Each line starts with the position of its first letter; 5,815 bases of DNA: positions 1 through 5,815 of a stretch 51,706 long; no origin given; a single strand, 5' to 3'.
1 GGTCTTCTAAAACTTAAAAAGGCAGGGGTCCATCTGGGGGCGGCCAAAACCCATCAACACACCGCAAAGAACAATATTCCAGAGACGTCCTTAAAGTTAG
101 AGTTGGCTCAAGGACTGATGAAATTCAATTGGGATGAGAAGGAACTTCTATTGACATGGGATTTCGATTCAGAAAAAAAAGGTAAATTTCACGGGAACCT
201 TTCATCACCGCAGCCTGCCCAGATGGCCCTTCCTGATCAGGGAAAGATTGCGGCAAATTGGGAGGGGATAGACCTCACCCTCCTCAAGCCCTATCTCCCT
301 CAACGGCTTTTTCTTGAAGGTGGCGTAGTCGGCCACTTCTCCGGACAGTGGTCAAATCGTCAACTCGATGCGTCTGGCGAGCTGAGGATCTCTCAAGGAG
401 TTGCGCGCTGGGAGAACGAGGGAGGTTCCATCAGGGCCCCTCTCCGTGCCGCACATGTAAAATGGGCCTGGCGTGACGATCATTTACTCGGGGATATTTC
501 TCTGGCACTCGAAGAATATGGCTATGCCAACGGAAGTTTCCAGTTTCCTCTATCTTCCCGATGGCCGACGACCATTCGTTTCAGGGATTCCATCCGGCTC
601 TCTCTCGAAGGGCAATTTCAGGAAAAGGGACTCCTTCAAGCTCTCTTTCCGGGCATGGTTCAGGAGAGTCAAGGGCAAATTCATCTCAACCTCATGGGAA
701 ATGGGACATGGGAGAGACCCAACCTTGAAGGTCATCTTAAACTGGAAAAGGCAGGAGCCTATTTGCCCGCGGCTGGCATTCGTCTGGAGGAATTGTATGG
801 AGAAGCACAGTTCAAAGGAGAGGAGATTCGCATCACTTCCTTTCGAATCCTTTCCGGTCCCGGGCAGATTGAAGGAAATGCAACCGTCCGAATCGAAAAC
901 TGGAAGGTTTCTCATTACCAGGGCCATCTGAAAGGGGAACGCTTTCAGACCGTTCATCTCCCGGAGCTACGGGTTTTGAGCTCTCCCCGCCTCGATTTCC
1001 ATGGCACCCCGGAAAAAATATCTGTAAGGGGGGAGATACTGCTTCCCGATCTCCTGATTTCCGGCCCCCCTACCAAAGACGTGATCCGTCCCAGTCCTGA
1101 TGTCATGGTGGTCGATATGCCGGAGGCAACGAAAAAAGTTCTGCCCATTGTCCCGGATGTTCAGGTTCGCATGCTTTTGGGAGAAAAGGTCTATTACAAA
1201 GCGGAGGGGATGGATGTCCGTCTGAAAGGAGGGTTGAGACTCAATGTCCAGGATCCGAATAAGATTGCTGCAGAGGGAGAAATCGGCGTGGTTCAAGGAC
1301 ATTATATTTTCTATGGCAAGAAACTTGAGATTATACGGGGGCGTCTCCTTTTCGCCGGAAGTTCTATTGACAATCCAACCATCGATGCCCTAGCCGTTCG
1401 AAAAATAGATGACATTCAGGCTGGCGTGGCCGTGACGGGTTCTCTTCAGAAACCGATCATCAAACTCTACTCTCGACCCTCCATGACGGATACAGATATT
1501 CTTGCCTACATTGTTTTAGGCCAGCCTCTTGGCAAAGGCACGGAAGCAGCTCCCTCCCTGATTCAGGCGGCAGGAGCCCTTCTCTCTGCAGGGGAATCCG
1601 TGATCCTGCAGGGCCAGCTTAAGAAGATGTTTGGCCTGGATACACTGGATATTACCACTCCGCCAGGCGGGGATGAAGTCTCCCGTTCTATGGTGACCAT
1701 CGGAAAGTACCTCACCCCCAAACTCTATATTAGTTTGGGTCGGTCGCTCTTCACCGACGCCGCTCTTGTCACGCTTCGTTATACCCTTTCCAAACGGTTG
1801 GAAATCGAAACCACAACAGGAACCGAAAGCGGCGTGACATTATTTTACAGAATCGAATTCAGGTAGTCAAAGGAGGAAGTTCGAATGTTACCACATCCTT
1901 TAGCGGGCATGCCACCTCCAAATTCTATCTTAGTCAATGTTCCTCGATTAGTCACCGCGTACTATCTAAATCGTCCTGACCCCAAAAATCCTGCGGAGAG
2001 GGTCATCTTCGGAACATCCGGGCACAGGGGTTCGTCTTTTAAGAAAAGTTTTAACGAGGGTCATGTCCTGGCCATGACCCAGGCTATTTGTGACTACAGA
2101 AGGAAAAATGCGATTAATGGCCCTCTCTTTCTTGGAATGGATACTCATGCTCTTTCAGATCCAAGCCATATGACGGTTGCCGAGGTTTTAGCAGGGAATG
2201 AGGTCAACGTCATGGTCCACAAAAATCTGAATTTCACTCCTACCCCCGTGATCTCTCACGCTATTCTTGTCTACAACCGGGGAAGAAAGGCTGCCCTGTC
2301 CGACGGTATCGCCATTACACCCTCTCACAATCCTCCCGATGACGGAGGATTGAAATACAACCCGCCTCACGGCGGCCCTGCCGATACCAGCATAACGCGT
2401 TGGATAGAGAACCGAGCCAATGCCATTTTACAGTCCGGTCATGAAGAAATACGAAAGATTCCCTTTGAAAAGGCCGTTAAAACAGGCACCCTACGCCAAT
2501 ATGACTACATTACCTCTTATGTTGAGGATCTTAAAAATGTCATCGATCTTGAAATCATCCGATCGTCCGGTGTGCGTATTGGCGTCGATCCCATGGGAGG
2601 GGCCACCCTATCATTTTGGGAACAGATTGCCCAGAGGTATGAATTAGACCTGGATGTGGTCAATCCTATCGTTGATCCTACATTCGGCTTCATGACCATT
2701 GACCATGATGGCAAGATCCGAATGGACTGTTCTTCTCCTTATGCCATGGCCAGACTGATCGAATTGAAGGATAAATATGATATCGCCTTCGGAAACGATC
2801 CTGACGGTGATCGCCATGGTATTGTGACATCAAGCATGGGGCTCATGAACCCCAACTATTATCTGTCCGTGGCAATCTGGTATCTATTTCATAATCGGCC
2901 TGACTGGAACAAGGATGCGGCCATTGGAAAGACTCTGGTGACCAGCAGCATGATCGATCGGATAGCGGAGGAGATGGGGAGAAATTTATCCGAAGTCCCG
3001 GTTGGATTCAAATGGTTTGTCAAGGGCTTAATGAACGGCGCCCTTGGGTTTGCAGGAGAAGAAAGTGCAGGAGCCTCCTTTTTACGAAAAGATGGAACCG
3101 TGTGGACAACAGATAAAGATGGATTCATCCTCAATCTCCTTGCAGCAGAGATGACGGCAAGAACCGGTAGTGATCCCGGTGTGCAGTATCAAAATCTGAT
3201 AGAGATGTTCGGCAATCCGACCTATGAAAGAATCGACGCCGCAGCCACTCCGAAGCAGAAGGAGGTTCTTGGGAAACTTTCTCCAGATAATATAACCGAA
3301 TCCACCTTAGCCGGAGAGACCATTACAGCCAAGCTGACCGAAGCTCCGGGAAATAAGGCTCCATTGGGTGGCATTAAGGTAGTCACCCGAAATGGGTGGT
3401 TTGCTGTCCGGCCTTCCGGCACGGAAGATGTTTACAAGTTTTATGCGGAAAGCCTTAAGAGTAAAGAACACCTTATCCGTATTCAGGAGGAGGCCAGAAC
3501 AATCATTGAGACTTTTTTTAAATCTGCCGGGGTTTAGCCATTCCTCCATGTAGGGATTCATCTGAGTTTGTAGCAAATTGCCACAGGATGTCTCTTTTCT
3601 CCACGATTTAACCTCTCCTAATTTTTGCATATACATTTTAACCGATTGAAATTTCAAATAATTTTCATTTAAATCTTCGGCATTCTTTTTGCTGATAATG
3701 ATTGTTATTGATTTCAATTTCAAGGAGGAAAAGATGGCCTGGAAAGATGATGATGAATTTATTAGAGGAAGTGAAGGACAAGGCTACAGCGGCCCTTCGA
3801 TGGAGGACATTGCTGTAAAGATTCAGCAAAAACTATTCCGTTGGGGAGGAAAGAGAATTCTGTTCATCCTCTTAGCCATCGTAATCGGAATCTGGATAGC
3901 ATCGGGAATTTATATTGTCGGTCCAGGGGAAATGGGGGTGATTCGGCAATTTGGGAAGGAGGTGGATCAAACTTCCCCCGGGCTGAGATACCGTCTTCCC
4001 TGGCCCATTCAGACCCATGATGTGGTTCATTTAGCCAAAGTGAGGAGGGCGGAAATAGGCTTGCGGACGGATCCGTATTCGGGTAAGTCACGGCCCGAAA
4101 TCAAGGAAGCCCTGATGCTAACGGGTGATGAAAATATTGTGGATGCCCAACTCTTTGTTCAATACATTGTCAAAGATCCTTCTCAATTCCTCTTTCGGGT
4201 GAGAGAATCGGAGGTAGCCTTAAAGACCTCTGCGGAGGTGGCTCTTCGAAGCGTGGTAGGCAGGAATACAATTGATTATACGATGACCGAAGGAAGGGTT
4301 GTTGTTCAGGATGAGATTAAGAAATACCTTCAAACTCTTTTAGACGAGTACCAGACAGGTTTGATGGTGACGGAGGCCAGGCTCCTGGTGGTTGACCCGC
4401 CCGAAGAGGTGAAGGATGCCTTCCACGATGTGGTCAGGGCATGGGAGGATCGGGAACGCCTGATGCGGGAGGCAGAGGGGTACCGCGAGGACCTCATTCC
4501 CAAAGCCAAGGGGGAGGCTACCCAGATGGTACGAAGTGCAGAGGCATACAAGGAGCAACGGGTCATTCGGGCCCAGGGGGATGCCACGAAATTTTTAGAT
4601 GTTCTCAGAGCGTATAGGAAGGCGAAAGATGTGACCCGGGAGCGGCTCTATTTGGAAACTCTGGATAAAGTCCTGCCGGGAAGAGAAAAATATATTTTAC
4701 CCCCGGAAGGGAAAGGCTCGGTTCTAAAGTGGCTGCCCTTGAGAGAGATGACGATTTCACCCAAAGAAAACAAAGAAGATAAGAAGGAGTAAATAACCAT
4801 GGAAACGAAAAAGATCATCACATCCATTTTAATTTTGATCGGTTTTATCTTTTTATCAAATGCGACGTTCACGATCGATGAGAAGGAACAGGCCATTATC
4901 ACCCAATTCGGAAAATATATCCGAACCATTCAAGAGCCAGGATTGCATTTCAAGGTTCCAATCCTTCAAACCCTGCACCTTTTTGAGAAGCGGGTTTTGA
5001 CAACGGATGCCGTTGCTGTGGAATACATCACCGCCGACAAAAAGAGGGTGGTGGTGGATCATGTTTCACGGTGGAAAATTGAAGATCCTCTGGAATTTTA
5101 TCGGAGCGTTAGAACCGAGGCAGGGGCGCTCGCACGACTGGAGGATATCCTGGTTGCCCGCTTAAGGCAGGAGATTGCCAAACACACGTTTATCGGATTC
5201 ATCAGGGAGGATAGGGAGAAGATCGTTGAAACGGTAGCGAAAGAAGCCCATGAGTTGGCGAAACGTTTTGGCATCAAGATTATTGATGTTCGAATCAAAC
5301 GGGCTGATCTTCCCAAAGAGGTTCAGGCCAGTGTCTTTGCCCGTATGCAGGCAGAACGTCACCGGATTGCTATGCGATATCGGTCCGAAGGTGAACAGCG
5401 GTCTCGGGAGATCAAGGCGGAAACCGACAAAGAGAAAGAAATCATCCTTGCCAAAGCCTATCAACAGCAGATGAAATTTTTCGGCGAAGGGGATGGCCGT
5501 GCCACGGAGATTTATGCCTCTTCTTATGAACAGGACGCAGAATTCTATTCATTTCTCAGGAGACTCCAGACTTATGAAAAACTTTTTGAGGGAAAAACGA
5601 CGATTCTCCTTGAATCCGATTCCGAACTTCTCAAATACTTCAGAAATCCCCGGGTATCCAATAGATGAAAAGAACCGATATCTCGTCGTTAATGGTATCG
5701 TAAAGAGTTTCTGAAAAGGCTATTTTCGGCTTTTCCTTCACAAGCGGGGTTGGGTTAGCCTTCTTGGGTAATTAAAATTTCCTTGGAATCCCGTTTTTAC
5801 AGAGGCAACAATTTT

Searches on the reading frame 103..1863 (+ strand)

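Call 44: search_protein_families(library=pfam, proteins=[window:103-1863:+], max_evalue=0.00001)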
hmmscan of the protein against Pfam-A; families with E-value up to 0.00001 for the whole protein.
window:103-1863:+ (587 aa): 1 family
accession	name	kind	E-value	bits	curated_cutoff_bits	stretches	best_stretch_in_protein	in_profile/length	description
PF04357.19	TamB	-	2.5e-59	201.9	22.4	1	251-586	8-381/381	TamB, inner membrane protein subunit of TAM complex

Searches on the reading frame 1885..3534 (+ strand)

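Call 44: search_protein_families(library=pfam, proteins=[window:1885-3534:+], max_evalue=0.00001)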
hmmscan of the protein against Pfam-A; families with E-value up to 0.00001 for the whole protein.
window:1885-3534:+ (550 aa): 4 families
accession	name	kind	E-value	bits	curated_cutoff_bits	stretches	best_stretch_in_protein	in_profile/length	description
PF02878.22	PGM_PMM_I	-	2e-29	102.5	22.5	1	40-181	2-134/138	Phosphoglucomutase/phosphomannomutase, alpha/beta/alpha domain I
PF02880.22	PGM_PMM_III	-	1.3e-24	86.9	20.7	1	322-440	1-113/115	Phosphoglucomutase/phosphomannomutase, alpha/beta/alpha domain III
PF02879.22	PGM_PMM_II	-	4.2e-14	53.4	29.3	1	211-315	2-100/103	Phosphoglucomutase/phosphomannomutase, alpha/beta/alpha domain II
PF00408.26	PGM_PMM_IV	-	2.9e-08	34.1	23.1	1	486-538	14-66/68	Phosphoglucomutase/phosphomannomutase, C-terminal domain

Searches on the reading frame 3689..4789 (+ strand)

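Call 44: search_protein_families(library=pfam, proteins=[window:3689-4789:+], max_evalue=0.00001)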
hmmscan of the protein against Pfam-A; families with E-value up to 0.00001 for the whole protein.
window:3689-4789:+ (367 aa): 1 family
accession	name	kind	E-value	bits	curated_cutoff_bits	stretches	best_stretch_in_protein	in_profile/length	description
PF01145.31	Band_7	-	3.4e-19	70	23.6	1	76-264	2-174/176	SPFH domain / Band 7 family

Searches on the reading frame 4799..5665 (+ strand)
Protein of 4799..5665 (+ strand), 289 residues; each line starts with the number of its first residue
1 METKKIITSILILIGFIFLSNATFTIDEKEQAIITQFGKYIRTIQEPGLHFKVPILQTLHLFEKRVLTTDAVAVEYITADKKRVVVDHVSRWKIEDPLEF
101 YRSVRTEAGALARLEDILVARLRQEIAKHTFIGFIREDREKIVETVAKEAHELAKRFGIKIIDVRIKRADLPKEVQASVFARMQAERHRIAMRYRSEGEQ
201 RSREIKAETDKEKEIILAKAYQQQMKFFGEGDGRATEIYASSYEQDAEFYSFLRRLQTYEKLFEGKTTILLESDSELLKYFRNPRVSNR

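Call 44: search_protein_families(library=pfam, proteins=[window:4799-5665:+], max_evalue=0.00001)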
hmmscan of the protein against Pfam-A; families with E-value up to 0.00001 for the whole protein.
window:4799-5665:+ (289 aa): 1 family
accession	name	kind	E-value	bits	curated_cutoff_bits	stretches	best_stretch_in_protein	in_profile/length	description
PF01145.31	Band_7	-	5.7e-34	118.1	23.6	1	25-199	2-175/176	SPFH domain / Band 7 family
